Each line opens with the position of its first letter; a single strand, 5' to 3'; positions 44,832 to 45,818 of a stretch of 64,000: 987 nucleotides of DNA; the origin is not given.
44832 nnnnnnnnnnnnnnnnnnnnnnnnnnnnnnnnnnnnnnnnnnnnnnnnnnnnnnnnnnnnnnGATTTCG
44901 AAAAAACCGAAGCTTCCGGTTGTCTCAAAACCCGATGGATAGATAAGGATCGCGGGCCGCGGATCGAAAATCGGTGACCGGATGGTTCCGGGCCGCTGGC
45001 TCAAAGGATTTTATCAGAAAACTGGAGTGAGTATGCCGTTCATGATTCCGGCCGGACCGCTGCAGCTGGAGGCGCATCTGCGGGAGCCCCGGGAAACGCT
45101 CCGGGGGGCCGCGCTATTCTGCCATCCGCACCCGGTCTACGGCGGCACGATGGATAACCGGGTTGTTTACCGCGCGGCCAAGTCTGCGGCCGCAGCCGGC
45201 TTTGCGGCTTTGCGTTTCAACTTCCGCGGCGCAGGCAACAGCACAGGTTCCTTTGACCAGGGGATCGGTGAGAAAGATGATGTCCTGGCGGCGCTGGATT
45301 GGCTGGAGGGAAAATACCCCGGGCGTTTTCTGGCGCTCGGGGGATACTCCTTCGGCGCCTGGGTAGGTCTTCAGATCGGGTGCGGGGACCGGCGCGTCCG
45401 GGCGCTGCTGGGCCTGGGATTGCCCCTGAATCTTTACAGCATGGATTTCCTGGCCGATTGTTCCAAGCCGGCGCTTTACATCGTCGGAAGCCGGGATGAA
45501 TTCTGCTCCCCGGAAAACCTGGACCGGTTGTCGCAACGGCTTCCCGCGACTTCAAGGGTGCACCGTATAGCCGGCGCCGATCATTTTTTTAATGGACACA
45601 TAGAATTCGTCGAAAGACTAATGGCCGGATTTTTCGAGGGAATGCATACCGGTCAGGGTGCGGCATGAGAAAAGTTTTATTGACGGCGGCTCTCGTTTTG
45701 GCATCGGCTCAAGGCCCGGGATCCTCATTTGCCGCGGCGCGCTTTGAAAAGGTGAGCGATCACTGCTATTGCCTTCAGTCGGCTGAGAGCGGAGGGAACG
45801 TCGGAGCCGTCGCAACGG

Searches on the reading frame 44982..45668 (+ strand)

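Call 22: search_protein_families(library=pfam, proteins=[window:44982-45668:+], max_evalue=0.001)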
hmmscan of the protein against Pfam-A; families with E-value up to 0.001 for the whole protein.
window:44982-45668:+ (228 aa): 6 families
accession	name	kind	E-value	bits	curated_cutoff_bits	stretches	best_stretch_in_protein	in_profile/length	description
PF20408.4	Abhydrolase_11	-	1.2e-09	38.6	27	1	54-204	12-168/193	Alpha/beta hydrolase domain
PF00561.26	Abhydrolase_1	-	2.2e-08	34.5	25.8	0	62-132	16-86/245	alpha/beta hydrolase fold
PF02129.25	Peptidase_S15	-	2.1e-06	28.1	23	1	61-136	38-117/262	X-Pro dipeptidyl-peptidase (S15 family)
PF12146.15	Hydrolase_4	-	1.4e-05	25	27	0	64-137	22-98/239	Serine aminopeptidase, S33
PF12697.13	Abhydrolase_6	-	7.8e-05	23.9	26.3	0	68-144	22-92/217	Alpha/beta hydrolase family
PF12695.13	Abhydrolase_5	-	0.00029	21.1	27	1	117-202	59-141/164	Alpha/beta hydrolase family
